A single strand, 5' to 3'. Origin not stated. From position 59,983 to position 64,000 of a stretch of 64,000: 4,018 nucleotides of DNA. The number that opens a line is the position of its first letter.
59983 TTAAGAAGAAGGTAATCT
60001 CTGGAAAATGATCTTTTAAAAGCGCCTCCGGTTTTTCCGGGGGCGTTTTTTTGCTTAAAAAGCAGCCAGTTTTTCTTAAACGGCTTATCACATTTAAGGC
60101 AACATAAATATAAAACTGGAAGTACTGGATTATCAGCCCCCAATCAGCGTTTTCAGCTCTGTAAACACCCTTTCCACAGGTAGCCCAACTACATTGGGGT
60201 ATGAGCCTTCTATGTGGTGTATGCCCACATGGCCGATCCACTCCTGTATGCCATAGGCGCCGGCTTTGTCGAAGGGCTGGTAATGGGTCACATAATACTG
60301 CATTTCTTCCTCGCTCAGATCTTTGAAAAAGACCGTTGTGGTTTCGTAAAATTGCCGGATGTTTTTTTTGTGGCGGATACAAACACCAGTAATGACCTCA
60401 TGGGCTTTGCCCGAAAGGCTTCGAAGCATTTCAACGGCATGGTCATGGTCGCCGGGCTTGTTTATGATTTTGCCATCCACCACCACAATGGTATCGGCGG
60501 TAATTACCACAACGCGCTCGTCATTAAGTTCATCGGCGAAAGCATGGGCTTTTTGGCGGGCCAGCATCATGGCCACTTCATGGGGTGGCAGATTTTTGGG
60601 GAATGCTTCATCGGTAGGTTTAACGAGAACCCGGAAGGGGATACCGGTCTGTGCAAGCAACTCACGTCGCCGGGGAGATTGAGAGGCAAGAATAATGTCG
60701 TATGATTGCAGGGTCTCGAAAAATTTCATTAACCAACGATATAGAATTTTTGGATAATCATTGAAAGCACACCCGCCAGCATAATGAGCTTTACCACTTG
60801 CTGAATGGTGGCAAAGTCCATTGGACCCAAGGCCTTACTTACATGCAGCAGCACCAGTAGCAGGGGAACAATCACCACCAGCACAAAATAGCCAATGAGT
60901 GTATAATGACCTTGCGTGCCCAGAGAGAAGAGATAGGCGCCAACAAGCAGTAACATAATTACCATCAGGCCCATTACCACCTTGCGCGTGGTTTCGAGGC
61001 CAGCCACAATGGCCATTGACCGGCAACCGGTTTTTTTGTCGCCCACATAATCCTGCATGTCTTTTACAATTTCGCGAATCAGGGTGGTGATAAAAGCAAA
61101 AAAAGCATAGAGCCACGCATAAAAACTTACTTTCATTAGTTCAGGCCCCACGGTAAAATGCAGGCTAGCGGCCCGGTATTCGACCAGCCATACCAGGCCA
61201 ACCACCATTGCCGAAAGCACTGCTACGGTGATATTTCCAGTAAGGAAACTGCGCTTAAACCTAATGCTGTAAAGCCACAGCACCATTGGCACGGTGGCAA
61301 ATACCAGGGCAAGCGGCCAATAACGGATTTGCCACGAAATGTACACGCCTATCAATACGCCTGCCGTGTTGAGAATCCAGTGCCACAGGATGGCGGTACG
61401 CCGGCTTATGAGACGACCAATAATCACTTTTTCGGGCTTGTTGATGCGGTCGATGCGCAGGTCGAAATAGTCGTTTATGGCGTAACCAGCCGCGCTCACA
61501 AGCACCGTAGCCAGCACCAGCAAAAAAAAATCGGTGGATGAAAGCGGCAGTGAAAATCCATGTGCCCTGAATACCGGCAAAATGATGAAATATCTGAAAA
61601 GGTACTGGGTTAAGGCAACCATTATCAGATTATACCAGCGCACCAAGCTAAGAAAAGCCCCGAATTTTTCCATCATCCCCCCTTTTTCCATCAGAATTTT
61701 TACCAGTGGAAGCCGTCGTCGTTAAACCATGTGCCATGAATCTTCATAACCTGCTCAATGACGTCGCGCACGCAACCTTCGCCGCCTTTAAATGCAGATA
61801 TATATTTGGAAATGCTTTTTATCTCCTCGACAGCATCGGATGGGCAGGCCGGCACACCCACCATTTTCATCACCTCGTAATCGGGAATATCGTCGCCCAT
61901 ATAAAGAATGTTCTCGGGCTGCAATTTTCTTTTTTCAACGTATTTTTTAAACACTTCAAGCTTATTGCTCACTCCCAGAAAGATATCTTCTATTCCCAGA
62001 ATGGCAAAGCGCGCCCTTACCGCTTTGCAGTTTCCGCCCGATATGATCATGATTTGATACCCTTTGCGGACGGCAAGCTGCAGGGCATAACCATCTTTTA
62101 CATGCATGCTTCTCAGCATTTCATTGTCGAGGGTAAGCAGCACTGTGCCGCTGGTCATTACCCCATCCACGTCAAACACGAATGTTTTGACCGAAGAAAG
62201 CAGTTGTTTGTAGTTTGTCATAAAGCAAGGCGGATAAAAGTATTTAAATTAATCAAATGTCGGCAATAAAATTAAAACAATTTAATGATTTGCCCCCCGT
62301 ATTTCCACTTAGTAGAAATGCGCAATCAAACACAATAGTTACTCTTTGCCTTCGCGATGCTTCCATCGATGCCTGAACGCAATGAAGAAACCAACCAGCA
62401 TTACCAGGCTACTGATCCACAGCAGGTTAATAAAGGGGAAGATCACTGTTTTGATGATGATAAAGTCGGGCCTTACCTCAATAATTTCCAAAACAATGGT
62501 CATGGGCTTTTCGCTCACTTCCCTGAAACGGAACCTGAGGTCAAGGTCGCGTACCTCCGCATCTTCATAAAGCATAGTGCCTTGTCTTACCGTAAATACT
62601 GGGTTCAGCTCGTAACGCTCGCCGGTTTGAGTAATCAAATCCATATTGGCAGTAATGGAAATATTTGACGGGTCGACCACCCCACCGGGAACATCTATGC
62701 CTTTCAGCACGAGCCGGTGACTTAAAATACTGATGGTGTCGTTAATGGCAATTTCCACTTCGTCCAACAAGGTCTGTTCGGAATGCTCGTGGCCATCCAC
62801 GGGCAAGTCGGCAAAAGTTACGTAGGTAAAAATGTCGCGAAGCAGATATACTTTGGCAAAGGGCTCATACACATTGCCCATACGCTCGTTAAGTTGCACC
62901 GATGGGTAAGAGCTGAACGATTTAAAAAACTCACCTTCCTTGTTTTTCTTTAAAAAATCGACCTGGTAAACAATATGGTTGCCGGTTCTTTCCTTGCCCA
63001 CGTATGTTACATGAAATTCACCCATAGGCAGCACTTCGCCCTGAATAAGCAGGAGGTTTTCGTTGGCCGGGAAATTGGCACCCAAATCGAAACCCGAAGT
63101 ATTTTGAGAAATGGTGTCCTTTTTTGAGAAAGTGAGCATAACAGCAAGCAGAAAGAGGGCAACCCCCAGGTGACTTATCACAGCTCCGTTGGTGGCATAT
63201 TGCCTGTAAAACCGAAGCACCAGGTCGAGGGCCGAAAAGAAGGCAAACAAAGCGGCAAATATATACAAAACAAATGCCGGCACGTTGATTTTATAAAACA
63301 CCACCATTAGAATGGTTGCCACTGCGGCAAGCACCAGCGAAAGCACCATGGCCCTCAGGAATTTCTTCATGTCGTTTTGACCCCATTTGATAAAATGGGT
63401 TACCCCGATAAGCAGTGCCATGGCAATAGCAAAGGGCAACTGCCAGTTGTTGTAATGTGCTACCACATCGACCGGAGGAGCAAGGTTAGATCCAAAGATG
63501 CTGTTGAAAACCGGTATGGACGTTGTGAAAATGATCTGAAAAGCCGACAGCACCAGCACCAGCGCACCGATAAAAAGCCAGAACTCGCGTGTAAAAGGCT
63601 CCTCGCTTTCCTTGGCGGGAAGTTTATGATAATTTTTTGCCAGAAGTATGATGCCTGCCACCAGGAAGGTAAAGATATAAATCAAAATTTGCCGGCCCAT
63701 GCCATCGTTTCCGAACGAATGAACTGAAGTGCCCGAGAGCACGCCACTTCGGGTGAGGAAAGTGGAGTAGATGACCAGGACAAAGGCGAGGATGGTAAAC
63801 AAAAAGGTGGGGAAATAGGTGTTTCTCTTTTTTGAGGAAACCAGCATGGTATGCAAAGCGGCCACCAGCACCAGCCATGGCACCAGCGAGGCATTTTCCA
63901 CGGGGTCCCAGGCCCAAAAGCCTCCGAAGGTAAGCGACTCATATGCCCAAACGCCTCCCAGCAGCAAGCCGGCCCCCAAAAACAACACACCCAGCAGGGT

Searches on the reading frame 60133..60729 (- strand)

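Call 61: search_protein_families(library=pfam, proteins=[window:60133-60729:-], max_evalue=0.0001)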
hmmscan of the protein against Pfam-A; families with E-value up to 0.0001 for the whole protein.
window:60133-60729:- (198 aa): 1 family
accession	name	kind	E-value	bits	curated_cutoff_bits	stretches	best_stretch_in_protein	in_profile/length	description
PF02545.19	Maf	-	5.7e-63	212.4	27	1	12-194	2-186/187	Maf-like protein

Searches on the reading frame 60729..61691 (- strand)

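Call 61: search_protein_families(library=pfam, proteins=[window:60729-61691:-], max_evalue=0.0001)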
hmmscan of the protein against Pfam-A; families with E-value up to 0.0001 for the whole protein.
window:60729-61691:- (320 aa): 1 family
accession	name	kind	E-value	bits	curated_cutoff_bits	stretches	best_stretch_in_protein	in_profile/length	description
PF01040.23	UbiA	-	4.9e-34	118.2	34.2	1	50-281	17-227/250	UbiA prenyltransferase family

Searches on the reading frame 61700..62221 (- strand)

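Call 61: search_protein_families(library=pfam, proteins=[window:61700-62221:-], max_evalue=0.0001)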
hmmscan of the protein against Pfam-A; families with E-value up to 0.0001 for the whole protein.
window:61700-62221:- (173 aa): 2 families
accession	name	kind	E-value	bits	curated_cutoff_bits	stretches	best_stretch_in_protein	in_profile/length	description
PF00702.32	Hydrolase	-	2.2e-07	31.9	26.4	0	46-122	106-191/191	haloacid dehalogenase-like hydrolase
PF08282.18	Hydrolase_3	-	2.1e-06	28.1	20.9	1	84-144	185-245/255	haloacid dehalogenase-like hydrolase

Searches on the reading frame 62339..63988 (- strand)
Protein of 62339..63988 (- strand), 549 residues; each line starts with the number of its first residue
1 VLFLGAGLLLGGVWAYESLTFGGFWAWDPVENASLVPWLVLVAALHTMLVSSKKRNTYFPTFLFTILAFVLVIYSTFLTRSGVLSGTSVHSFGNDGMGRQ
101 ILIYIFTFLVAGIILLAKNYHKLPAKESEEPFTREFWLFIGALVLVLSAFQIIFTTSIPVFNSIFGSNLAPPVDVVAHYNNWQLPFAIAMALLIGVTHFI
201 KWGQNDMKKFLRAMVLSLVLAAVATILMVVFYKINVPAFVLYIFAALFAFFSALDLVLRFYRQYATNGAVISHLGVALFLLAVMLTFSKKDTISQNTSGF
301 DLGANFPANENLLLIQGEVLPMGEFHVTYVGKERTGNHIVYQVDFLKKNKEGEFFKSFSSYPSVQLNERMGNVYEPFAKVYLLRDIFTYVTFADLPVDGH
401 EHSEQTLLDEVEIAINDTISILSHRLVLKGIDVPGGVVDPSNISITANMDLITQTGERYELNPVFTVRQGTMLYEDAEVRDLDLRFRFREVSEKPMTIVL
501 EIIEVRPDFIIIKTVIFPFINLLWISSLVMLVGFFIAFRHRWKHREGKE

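Call 61: search_protein_families(library=pfam, proteins=[window:62339-63988:-], max_evalue=0.0001)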
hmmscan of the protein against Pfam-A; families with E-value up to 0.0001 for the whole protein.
window:62339-63988:- (549 aa): 2 families
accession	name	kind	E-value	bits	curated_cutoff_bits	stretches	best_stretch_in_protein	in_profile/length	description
PF01578.25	Cytochrom_C_asm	-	2.3e-15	57.2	29.9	1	2-81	131-206/212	Cytochrome C assembly protein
PF16327.10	CcmF_C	-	7.7e-12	45.5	28.7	1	104-287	3-197/323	Cytochrome c-type biogenesis protein CcmF C-terminal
